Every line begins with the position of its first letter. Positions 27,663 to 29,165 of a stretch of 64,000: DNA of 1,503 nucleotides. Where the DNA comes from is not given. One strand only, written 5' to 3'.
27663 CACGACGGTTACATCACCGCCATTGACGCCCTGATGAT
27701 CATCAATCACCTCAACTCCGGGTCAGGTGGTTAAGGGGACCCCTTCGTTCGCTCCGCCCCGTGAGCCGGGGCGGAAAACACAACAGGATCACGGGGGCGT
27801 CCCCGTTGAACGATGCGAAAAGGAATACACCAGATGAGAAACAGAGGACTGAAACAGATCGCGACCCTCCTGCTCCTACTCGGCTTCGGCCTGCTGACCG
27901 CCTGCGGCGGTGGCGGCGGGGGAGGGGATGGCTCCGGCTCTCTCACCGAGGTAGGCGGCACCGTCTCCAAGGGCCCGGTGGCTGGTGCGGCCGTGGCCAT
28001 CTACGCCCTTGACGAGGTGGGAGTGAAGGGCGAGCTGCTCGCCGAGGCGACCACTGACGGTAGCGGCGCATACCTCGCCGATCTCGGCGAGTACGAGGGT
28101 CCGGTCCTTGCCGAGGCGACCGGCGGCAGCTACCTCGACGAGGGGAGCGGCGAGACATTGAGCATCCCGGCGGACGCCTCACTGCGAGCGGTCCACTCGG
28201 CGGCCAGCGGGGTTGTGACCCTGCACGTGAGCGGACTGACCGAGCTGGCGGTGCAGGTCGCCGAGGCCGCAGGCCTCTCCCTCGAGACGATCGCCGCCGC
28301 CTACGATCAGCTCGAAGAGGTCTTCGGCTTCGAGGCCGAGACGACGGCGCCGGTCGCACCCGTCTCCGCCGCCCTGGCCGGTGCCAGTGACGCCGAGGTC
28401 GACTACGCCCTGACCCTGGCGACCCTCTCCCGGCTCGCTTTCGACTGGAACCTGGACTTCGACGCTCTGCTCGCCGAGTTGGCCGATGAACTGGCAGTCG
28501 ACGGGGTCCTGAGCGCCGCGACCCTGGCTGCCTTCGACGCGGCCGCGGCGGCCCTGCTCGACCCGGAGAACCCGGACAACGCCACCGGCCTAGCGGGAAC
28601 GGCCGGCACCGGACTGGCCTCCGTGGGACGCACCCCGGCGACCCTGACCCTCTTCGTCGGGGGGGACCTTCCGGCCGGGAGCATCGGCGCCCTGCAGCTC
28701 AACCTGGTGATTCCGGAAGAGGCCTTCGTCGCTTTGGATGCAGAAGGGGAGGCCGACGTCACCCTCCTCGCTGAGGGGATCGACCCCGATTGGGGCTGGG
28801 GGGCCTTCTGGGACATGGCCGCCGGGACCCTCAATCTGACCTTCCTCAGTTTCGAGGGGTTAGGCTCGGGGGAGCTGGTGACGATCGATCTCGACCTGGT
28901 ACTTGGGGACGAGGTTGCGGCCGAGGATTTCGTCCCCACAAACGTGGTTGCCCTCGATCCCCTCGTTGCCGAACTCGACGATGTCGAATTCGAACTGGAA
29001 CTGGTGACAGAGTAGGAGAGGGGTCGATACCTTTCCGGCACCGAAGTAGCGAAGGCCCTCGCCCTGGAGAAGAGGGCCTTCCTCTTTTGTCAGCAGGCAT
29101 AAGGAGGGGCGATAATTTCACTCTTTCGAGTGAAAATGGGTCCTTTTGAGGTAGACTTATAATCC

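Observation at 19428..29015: Giant dockerin-terminated cadherin/Ig adhesin next to a lipoprotein with a cohesin-like domain: a possible cohesin-dockerin surface-tethering pair in a Gram-negative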

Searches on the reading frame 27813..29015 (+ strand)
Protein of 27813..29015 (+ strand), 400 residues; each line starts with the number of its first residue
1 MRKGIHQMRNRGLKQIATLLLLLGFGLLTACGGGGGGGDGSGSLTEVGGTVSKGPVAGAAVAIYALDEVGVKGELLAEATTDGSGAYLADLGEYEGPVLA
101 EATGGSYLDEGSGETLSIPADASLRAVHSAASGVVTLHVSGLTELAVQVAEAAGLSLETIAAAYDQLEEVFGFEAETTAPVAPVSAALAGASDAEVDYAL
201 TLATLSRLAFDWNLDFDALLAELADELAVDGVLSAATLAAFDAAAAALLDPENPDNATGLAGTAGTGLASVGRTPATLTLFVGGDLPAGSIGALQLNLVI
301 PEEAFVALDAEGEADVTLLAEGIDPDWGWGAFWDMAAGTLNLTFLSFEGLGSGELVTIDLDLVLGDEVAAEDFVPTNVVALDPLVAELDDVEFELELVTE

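Call 6: search_protein_families(library=pfam, proteins=[window:27813-29015:+], max_evalue=1)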
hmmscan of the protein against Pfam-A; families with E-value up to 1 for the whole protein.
window:27813-29015:+ (400 aa): 1 family
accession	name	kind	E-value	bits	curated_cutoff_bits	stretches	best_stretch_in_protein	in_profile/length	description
PF18427.7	DDR_swiveling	-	0.015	15.8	26.5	1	144-194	104-152/162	DD-reactivating factor swiveling domain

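Call 7: search_protein_families(library=ncbifam, proteins=[window:27813-29015:+], max_evalue=1)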
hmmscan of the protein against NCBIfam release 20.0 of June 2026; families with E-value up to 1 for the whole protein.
window:27813-29015:+ (400 aa): 5 families
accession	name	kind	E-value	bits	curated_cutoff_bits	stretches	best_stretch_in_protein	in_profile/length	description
NF058595.1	invert_tail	domain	0.01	16.2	37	1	7-42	48-83/113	lipo-invert putative C-terminal anchoring domain-containing protein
TIGR04491.1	reactive_PduG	equivalog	0.032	12.6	400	1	145-194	195-242/599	diol dehydratase reactivase subunit alpha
NF033665.1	PACE_efflu_PCE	exception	0.098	13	165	1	170-231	9-68/130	multidrug/biocide efflux PACE transporter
TIGR04347.1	pseudo_SAM_Halo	equivalog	0.11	11.7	525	1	77-202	66-186/390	TIGR04347 family pseudo-SAM/SPASM protein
NF033865.1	fusolisin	equivalog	0.94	7.4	999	0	8-51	1-43/1006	fusolisin family autotransporter serine protease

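Call 11: find_homologous_proteins(query=window:27813-29015:+)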
Query window:27813-29015:+ (400 aa): 10 proteins with E <= 0.001 among 8000 candidates.
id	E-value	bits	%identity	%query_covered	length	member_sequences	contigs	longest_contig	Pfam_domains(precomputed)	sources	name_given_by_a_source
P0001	2.0e-235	799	100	98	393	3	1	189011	-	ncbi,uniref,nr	ncbi:MAG: hypothetical protein C0617_05290 [Desulfuromonas sp.]|uniref:hypothetical protein n=1 Tax=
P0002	3.8e-147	509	68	98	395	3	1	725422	-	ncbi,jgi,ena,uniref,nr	ncbi:hypothetical protein [uncultured Desulfuromonas sp.]|uniref:hypothetical protein n=1 Tax=uncult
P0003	7.2e-146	504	69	98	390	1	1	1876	-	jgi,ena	-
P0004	6.1e-40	156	36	93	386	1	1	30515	-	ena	-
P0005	7.0e-26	110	31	82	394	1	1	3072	-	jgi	jgi:hypothetical protein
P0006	7.1e-18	83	38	40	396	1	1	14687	-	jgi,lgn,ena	-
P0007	1.7e-15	75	35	41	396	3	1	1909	-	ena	-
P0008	2.2e-13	68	28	80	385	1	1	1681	-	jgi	-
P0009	1.6e-8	52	34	41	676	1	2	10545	PF17957.8,PF09136.17,PF19077.7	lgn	-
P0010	4.4e-5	41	38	27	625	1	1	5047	-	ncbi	-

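Call 15: find_encoding_contigs(protein=P0002, flank=10000, max_places=3)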
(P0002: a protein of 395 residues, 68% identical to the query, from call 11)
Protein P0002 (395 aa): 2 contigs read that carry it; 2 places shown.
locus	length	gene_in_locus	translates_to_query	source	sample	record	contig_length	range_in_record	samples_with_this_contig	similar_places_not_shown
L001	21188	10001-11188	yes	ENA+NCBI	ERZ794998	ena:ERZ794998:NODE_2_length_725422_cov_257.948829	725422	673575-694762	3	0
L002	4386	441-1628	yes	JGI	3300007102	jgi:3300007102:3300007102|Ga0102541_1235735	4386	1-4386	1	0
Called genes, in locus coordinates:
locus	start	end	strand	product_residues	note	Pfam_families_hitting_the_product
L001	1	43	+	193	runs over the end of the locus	PF00163:Ribosomal_S4, PF01479:S4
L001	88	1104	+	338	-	PF01193:RNA_pol_L, PF01000:RNA_pol_A_bac, PF03118:RNA_pol_A_CTD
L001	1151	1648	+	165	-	PF01196:Ribosomal_L17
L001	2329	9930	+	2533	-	PF00028:Cadherin, PF17803:Cadherin_4, PF17892:Cadherin_5, PF17963:Big_9, PF09136:Glucodextran_B (weak), PF00404:Dockerin_1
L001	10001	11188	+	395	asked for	-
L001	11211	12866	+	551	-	PF04715:, PF00425:Chorismate_bind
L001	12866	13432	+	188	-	PF00117:GATase, PF07722:Peptidase_C26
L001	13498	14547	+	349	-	PF02885:Glycos_trans_3N, PF00591:Glycos_transf_3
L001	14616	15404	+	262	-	PF00218:IGPS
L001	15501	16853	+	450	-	PF00291:PALP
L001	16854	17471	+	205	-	PF00697:PRAI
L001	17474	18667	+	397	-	PF00291:PALP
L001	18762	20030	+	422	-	PF00270:DEAD, PF04851:ResIII, PF00271:Helicase_C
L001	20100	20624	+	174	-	PF10604:Polyketide_cyc2, PF03364:Polyketide_cyc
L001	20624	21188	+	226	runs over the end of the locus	PF03167:UDG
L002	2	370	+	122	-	?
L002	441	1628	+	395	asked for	-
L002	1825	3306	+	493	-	PF04715:, PF00425:Chorismate_bind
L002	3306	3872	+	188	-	PF00117:GATase, PF07722:Peptidase_C26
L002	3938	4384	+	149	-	?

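Call 16: find_encoding_contigs(protein=P0004, flank=10000, max_places=3)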
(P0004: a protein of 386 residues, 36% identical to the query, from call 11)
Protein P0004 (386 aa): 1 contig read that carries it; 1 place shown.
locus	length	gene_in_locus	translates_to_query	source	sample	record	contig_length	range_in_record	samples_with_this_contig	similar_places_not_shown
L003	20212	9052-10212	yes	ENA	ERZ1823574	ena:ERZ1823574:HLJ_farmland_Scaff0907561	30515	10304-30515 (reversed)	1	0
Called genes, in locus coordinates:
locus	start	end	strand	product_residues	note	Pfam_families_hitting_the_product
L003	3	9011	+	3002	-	?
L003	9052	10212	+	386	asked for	-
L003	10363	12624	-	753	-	PF02743:dCache_1, PF17203:sCache_3_2 (weak), PF08447:PAS_3 (faint), PF00672:HAMP (weak), PF00989:PAS, PF08448:PAS_4, PF13426:PAS_9, PF02518:HATPase_c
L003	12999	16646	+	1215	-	PF05170:AsmA (faint), PF05359:DUF748, PF00691:OmpA (faint)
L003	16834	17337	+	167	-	PF00578:AhpC-TSA, PF08534:Redoxin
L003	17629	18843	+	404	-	PF00512:HisKA (weak), PF02518:HATPase_c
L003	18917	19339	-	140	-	PF07681:DoxX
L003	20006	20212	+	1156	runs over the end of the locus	PF09699:Paired_CXXCH_1 (faint), PF14522:Cytochrome_C7 (faint), PF14537:Cytochrom_c3_2 (faint), PF22113:Mtrc-MtrF_II-IV_dom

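Call 17: find_encoding_contigs(protein=P0006, flank=10000, max_places=3)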
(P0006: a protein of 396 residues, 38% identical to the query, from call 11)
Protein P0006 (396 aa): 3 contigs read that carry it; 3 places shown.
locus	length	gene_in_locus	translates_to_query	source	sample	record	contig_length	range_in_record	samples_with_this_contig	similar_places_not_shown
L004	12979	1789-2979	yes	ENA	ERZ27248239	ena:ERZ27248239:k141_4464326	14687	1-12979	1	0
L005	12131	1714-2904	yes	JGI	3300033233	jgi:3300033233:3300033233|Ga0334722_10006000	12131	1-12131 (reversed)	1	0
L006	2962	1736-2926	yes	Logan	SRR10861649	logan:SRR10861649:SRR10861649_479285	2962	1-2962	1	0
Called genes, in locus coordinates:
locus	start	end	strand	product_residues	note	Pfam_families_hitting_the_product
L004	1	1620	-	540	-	?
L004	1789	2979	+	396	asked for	-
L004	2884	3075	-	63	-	-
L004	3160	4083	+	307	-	PF00291:PALP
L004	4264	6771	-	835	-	PF00343:Phosphorylase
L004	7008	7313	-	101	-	-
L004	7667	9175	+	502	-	-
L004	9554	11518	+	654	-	PF07715:Plug, PF00593:TonB_dep_Rec_b-barrel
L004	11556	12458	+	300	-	PF04392:ABC_sub_bind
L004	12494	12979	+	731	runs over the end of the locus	?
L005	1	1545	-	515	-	?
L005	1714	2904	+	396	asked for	-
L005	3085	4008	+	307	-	PF00291:PALP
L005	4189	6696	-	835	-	PF00343:Phosphorylase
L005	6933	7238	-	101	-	-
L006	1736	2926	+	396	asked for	-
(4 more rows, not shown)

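Call 18: find_encoding_contigs(protein=P0009, flank=10000, max_places=3)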
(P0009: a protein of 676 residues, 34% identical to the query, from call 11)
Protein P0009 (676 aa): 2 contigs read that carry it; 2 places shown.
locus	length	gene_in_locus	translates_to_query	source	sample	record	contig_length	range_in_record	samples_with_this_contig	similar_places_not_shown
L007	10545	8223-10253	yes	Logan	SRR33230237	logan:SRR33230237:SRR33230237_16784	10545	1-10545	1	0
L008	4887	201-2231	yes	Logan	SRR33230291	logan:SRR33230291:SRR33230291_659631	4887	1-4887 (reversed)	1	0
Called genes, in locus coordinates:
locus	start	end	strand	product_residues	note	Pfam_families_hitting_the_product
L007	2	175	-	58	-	?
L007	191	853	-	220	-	-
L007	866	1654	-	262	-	PF06347:SH3_4 (weak), PF08239:SH3_3 (weak)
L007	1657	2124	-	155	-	-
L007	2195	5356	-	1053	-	PF18582:HZS_alpha, PF17963:Big_9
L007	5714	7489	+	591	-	PF00226:DnaJ, PF14534:DUF4440 (weak)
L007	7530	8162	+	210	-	-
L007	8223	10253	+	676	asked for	PF19077:Big_13 (faint), PF17957:Big_7 (faint), PF09136:Glucodextran_B (weak)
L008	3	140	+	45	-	?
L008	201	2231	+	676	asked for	PF19077:Big_13 (faint), PF17957:Big_7 (faint), PF09136:Glucodextran_B (weak)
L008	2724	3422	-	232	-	PF02518:HATPase_c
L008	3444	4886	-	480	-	?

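Call 19: search_protein_families(library=pfam, proteins=[L003:3-9011:+, L004:1-1620:-, L001:2329-9930:+, L002:2-370:+], max_evalue=0.01)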
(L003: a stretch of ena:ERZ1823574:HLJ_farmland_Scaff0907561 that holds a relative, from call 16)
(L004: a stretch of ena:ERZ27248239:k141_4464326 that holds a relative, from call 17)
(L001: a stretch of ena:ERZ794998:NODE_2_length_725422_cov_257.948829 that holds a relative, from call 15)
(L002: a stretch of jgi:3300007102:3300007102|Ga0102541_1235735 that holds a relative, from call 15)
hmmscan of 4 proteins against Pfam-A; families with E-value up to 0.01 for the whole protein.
L003:3-9011:+ (3002 aa): 13 families
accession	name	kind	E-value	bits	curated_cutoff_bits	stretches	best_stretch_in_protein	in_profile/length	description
PF00041.27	fn3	-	2.6e-108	354.9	25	11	1294-1376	1-83/84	Fibronectin type III domain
PF18887.5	MBG_3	-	5.6e-49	164.6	25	2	688-758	1-71/72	MBG domain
PF16656.11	Pur_ac_phosph_N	-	6.9e-45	152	30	5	2370-2435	8-82/93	Purple acid Phosphatase, N-terminal domain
PF25059.1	FN3_DSCAM-DSCAML_C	-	5.8e-32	110.3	39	0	2271-2320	23-71/89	DSCAM/DSCAML C-terminal Fn3-like domain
PF13290.12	CHB_HEX_C_1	-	1.5e-19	70.1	22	1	2562-2622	2-63/67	Chitobiase/beta-hexosaminidase C-terminal domain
PF18676.6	MBG_2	-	3.3e-17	63.3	25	1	379-455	1-71/72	MBG domain (YGX type)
PF13287.12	Fn3_assoc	-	2e-11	44.3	23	1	2572-2620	1-50/59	Fn3 associated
PF25077.1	DUF7800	-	6.9e-11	42.6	27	1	2046-2114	3-70/89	Domain of unknown function (DUF7800)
PF16655.11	PhoD_N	-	5.5e-09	36.9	30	0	2172-2234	28-90/90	PhoD-like phosphatase, N-terminal domain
PF10179.15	NDNF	-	1.4e-08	35.3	27.3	0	2408-2450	85-125/127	Neuron-derived neurotrophic factor, first Fn(III) domain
PF09294.16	Interfer-bind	-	0.00085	20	21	0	2287-2325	58-96/104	Interferon-alpha/beta receptor, fibronectin type III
PF22986.3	Fn3_ELFN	-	0.0019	18.5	27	0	2292-2317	47-72/85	ELFN1/ELFN2, fibronectin type-III domain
PF17425.8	Arylsulfotran_N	-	0.0026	18.2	24.2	0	2277-2320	35-78/88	Arylsulfotransferase Ig-like domain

L004:1-1620:- (540 aa): 7 families
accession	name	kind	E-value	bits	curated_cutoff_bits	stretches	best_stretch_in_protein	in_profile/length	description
PF13426.13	PAS_9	-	2.7e-23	82.6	27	2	92-193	2-103/103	PAS domain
PF13188.13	PAS_8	-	6.3e-17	61.2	21.8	2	207-256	2-48/65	PAS domain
PF00989.32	PAS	-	1.6e-15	57.5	22.6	2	83-191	3-113/113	PAS fold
PF08448.16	PAS_4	-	7.6e-15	55.5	23.1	1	88-196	2-110/110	PAS fold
PF12860.13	PAS_7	-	4.2e-11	43.4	27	1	212-324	1-113/115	PAS fold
PF24820.1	Diguanyl_cycl_sensor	-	1e-05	25.8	28.1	1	88-190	3-109/109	Diguanylate cyclase-like sensor domain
PF00512.31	HisKA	-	0.0054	17.2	26.9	0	469-496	2-29/66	His Kinase A (phospho-acceptor) domain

L001:2329-9930:+ (2533 aa): 8 families
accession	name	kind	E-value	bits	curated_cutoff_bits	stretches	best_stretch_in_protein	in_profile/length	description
PF17963.7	Big_9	-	1.4e-28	100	23.6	2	1942-2029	1-89/89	Bacterial Ig domain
PF17892.7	Cadherin_5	-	1.2e-23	83.2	26.5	1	1941-2030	1-97/98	Cadherin-like domain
PF00028.23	Cadherin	-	1.8e-22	80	28.8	2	1460-1553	2-90/93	Cadherin domain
PF17803.7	Cadherin_4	-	1.4e-21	77.2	25.1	2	1935-1999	4-71/71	Bacterial cadherin-like domain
PF09136.16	Glucodextran_B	-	3.4e-17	62.6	27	2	2217-2289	11-82/83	Glucodextranase, domain B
PF00404.24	Dockerin_1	-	3.5e-09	37.1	22.9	1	2469-2524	1-56/57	Dockerin type I domain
PF13287.12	Fn3_assoc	-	0.00055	20.4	23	1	2150-2197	5-55/59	Fn3 associated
PF17766.7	fn3_6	-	0.0018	18.8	26.4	0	921-958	36-73/99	Fibronectin type-III domain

L002:2-370:+ (122 aa): 1 family
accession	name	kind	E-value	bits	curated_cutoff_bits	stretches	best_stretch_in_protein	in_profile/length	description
PF00404.24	Dockerin_1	-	9.6e-11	42.2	22.9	1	58-113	1-56/57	Dockerin type I domain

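Call 20: predict_structure(alignment_id=A2)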
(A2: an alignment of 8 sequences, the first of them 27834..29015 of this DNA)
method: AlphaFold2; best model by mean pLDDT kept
length: 393 residues; sequences in the alignment: 8
mean_pLDDT: 83.7   pTM: 0.82
mean pLDDT of the five models: 83.7, 77.6, 74.2, 71.9, 60.3
residues with pLDDT >= 90: 173; 70-90: 169; 50-70: 25; < 50: 26
segments of 3 or more residues with pLDDT < 50: 1-5, 16-35
pLDDT, mean of each block of 10 residues (from residue 1): 51 51 32 60 78 92 86 90 89 90 85 88 85 94 87 91 93 87 91 94 94 95 92 94 87 84 93 88 87 92 82 62 71 85 84 91 92 88 87 88
secondary structure, 60 per line:
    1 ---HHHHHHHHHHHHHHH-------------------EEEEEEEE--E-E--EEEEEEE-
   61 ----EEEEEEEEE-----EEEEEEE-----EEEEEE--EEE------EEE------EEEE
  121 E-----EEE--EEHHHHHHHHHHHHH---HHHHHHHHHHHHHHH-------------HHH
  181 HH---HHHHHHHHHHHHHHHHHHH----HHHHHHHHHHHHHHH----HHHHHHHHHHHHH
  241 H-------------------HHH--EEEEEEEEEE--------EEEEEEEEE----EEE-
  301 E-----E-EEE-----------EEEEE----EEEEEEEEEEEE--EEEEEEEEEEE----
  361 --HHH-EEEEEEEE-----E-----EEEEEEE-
elements in order: H4-18 E38-45 E53-59 E65-73 E79-85 E91-96 E99-101 E108-110 E117-121 E127-129 H134-146 H150-164 H178-182 H186-204 H209-223 H228-241 E266-275 E284-292 E297-299 E309-311 E323-327 E332-343 E346-356 E367-374 E386-392

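Call 23: fold_search(model_id=the predicted structure, library=pdb)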
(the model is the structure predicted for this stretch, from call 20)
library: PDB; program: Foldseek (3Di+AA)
matches with E <= 10: 1232; with E <= 0.001: 5
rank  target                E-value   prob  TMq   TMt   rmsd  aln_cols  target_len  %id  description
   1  3rkp_B                1.0e-04  0.99  0.20  0.22  22.8       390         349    8  Crystal structure of BcpA*(D312A), the major pilin subunit of Bacillus cereus (released 2012-05-30)
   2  9i0d                  2.1e-04  1.00  0.22  0.40   5.7       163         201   16  Crystal structure of the non-heme domain from PgcA - D208A D212A (released 2026-01-21)
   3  3l8q_D                3.8e-04  1.00  0.22  0.25   8.5       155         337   11  Structure analysis of the type II cohesin dyad from the adaptor ScaA scaffoldin of Acetivibrio cellulolyticus (released 2010-05-05)
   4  3rkp_A                4.6e-04  0.95  0.19  0.21  22.7       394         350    8  Crystal structure of BcpA*(D312A), the major pilin subunit of Bacillus cereus (released 2012-05-30)
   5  5ek8                  9.3e-04  1.00  0.17  0.11  15.3       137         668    9  Crystal structure of a 9R-lipoxygenase from Cyanothece PCC8801 at 2.7 Angstroms (released 2015-12-23)
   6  3kpt_A                1.2e-03  0.85  0.18  0.20  20.2       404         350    6  Crystal structure of BcpA, the major pilin subunit of Bacillus cereus (released 2009-11-24)
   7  6yoa_B                1.3e-03  1.00  0.17  0.41   6.2       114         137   18  Lig v 1 structure and the inflammatory response to the Ole e 1 protein family (released 2020-05-13)
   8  5g5d_A                1.3e-03  1.00  0.21  0.44   6.3       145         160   13  Crystal Structure of the CohScaC2-XDocCipA type II complex from Clostridium thermocellum (released 2017-04-05)
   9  2xdh                  1.8e-03  1.00  0.22  0.59   3.4       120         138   11  Non-cellulosomal cohesin from the hyperthermophilic archaeon Archaeoglobus fulgidus (released 2010-05-26)
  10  3iwu_A                2.3e-03  1.00  0.16  0.47   5.5       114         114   18  Crystal structure of Y116T/I16A double mutant of 5-hydroxyisourate hydrolase (released 2010-09-01)
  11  4dh2_C                2.4e-03  1.00  0.23  0.54   4.2       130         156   12  Crystal structure of Coh-OlpC(Cthe_0452)-Doc435(Cthe_0435) complex: A novel type I Cohesin-Dockerin complex from Clost (released 2012-11-28)
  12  2h6u_A                2.4e-03  1.00  0.16  0.47   5.5       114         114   18  Crystal structure of 5-hydroxyisourate hydrolase (formerly known as TRP, transthyretin related protein) (released 2006-10-31)
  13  2vo8                  2.9e-03  1.00  0.22  0.57   9.9       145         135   11  Cohesin module from Clostridium perfringens ATCC13124 family 33 glycoside hydrolase. (released 2008-09-02)
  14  3q1e_D                2.9e-03  1.00  0.17  0.48   5.3       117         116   18  Crystal structure of Y116T/I16A double mutant of 5-hydroxyisourate hydrolase in complex with T4 (released 2011-05-04)
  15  2vn6_A                3.1e-03  1.00  0.22  0.52   4.1       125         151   11  The Clostridium cellulolyticum dockerin displays a dual binding mode for its cohesin partner (released 2008-05-13)
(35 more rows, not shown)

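Call 26: find_related_loci(query=A3, collection=genome_contigs, flank=10000)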
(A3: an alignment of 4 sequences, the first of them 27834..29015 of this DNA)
Query A3 (393 aa) in genome_contigs; peptide patterns used: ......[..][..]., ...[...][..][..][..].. (x = any residue, [..] = any of these).
55 stretches matched a pattern; 16 encode a relative of the query (tblastn E <= 1e-3); 16 distinct loci.
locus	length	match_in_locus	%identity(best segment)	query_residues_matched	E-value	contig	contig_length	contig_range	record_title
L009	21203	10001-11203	33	4-388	2e-36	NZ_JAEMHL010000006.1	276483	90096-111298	Geomonas anaerohicana strain Red421 NODE_6_length_276483_cov_171.002449, whole genome shotgun sequence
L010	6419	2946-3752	36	36-302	3e-35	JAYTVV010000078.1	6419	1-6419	MAG: Geobacteraceae bacterium isolate GFS_5743 GFS_5743_77, whole genome shotgun sequence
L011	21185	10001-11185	32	13-389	2e-34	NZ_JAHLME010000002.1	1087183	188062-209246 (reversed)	Geomonas azotofigens strain Red51 Scaffold2, whole genome shotgun sequence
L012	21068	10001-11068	34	34-385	4e-33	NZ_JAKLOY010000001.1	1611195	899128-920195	Geomonas sp. Red32 Scaffold1, whole genome shotgun sequence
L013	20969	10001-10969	35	38-375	2e-31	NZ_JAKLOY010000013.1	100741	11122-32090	Geomonas sp. Red32 Scaffold13, whole genome shotgun sequence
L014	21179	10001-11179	29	7-366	7e-22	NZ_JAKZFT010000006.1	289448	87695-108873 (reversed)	Geotalea sp. SG265 Scaffold6, whole genome shotgun sequence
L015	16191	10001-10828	33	30-294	1e-19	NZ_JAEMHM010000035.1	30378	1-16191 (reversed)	Geomesophilobacter sediminis strain Red875 NODE_35_length_30378_cov_142.471371, whole genome shotgun sequence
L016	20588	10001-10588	33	42-226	3e-17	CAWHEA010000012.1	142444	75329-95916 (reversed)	MAG: uncultured Gammaproteobacteria bacterium isolate MFD00905.bin.2.7 genome assembly, contig: contig_24126, whole geno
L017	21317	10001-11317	35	27-226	8e-17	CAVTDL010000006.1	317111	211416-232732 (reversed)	MAG: uncultured delta proteobacterium isolate MFD00905.bin.2.151 genome assembly, contig: contig_37958, whole genome sho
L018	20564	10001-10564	39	40-224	2e-16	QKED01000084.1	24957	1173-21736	MAG: Gammaproteobacteria bacterium isolate SZUA-467 scaffold_4607, whole genome shotgun sequence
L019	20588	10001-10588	31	42-226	3e-15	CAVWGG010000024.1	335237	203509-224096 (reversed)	MAG: uncultured Gammaproteobacteria bacterium isolate MFD04716.bin.2.92 genome assembly, contig: contig_49849, whole gen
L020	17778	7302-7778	35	20-173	1e-12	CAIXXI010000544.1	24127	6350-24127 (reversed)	MAG: uncultured Burkholderiales bacterium isolate Ki3-D2_bin-1992 genome assembly, contig: bin-1992:544/560, whole genom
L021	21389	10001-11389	31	40-232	1e-15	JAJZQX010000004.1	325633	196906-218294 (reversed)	MAG: Myxococcales bacterium isolate SKS1.bin67 NODE_15_length_325633_cov_7.107571, whole genome shotgun sequence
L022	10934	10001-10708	30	5-233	3e-11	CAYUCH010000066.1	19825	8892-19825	MAG TPA_asm: uncultured Desulfobulbia bacterium isolate SRP077602_co5_539 genome assembly, contig: NODE_13243_length_198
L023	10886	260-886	30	47-253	3e-8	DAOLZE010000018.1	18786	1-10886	MAG TPA_asm: Rhodocyclaceae bacterium isolate AMR_MDS_5166 NODE_1330_length_18786_cov_5.476750, whole genome shotgun seq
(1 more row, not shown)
